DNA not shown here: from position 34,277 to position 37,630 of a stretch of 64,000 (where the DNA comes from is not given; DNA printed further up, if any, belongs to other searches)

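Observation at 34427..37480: Natural fusion of squalene monooxygenase (N-terminal) and squalene synthase (C-terminal) in one 1017-aa polypeptide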

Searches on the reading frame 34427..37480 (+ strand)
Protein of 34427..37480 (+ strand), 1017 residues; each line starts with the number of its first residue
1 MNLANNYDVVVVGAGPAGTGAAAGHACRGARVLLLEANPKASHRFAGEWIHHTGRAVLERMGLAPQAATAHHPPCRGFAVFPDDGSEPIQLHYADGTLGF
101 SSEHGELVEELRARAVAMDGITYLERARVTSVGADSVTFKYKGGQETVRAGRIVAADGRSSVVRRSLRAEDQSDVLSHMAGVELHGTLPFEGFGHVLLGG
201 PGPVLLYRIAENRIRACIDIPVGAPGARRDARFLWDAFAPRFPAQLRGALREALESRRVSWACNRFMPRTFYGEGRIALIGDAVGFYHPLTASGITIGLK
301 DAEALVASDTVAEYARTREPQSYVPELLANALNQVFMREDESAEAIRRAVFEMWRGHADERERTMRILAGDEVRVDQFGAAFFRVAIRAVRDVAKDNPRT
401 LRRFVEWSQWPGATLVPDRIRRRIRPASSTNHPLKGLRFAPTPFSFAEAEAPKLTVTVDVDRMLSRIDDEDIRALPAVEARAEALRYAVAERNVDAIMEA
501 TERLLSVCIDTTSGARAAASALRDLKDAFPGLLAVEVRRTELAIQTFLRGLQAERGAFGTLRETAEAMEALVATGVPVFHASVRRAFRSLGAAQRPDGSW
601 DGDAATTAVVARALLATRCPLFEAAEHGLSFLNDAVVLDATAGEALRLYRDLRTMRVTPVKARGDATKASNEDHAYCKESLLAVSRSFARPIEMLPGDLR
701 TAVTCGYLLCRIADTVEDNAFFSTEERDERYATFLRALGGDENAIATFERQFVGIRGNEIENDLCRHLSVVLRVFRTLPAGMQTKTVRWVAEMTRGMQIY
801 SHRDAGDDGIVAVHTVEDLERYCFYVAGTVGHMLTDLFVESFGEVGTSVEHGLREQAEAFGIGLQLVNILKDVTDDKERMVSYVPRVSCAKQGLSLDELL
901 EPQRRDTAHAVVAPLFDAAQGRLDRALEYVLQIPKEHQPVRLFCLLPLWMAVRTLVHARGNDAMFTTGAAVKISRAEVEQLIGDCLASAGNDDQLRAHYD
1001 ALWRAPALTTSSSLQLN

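Call 4: search_protein_families(library=pfam, proteins=[window:34427-37480:+], max_evalue=0.1)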
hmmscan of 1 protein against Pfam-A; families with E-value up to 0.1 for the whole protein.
window:34427-37480:+ (1017 aa): 14 families
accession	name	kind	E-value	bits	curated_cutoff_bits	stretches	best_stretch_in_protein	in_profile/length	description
PF00494.24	SQS_PSY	-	1.9e-44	152.8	26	1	683-976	3-262/263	Squalene/phytoene synthase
PF08491.16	SE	-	6.2e-30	104.6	20.1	1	154-398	6-267/276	Squalene epoxidase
PF01494.25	FAD_binding_3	-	7.7e-21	75.1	22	1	7-306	2-315/349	FAD binding domain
PF01266.30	DAO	-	2.7e-06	27.6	27.9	1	8-53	1-49/353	FAD dependent oxidoreductase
PF07992.20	Pyr_redox_2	-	8.2e-06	25.9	26.1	1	7-160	1-110/291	Pyridine nucleotide-disulphide oxidoreductase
PF03486.20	HI0933_like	-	1.9e-05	24.6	50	1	8-45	2-39/244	HI0933-like protein Rossmann domain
PF05834.18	Lycopene_cycl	-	0.00013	21.6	23.4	1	8-185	1-161/380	Lycopene cyclase protein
PF12831.13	FAD_oxidored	-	0.00022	21.1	27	1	8-39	1-32/416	FAD dependent oxidoreductase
PF01134.28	GIDA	-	0.0013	18.3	22.1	1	8-38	1-31/391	Glucose inhibited division protein A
PF00890.30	FAD_binding_2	-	0.0022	17.7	20.4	1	8-42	1-38/414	FAD binding domain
PF13450.12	NAD_binding_8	-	0.0027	18.4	21.9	1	11-42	1-32/68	NAD(P)-binding Rossmann-like domain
PF01946.23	Thi4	-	0.0042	16.8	26.2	0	7-37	18-49/235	Thi4 family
PF02737.24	3HCDH_N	-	0.06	13.7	22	0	9-48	2-41/180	3-hydroxyacyl-CoA dehydrogenase, NAD binding domain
PF25081.1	CC142_N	-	0.067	13.3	27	0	763-805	25-67/198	CC142 N-terminal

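Call 5: search_protein_families(library=ncbifam, proteins=[window:34427-37480:+], max_evalue=0.1)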
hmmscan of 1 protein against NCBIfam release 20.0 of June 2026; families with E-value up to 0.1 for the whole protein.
window:34427-37480:+ (1017 aa): 100 families (the best 25 are shown)
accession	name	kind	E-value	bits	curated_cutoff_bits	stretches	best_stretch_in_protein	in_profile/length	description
TIGR01559.1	squal_synth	equivalog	1.1e-35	123.5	286.75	1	674-984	3-294/337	squalene synthase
TIGR01988.1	Ubi-OHases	subfamily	2.7e-22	79.2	224.65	2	8-173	1-177/387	ubiquinone biosynthesis hydroxylase, UbiH/UbiF/VisC/COQ6 family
NF005612.0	PRK07364.1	equivalog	1.9e-20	72.8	487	1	4-308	16-327/415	FAD-dependent hydroxylase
TIGR03465.1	HpnD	equivalog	1.9e-17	63.2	278.6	1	813-938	104-221/267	presqualene diphosphate synthase HpnD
NF005691.0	PRK07494.1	equivalog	2.5e-17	62.6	459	1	5-366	7-383/404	UbiH/UbiF family hydroxylase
NF006593.0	PRK09126.1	equivalog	1.3e-16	60.5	420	1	5-308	3-314/393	5-demethoxyubiquinol-8 5-hydroxylase UbiM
TIGR02032.1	GG-red-SF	subfamily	2.2e-16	60.4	158.8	1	7-302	1-290/297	geranylgeranyl reductase family protein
TIGR03464.1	HpnC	equivalog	6.4e-14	52.1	250.45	1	694-936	15-220/267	squalene synthase HpnC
NF005788.0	PRK07608.1-3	equivalog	2e-13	49.9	478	2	272-349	276-366/388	UbiH/UbiF family hydroxylase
NF004829.0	PRK06183.1-3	subfamily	5.7e-13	48.4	390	1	4-170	6-184/520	bifunctional 3-(3-hydroxy-phenyl)propionate/3-hydroxycinnamic acid hydroxylase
NF045686.1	PhytoSynCyanob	equivalog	3.9e-12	45.9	550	1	814-903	131-225/310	15-cis-phytoene synthase CrtB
NF006448.0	PRK08773.1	equivalog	4e-12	45.5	614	1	1-326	1-330/393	UbiH/UbiF family hydroxylase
NF045921.1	PhytnSynCrtBRhod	equivalog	1e-11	44.9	500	2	813-964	114-257/307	15-cis-phytoene synthase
NF042419.1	Phyto_syn_CrtB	equivalog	5.7e-11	42.5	480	1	814-922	123-223/306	15-cis-phytoene synthase CrtB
TIGR01984.1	UbiH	equivalog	8.2e-10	38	392.2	2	8-172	1-173/382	2-octaprenyl-6-methoxyphenyl hydroxylase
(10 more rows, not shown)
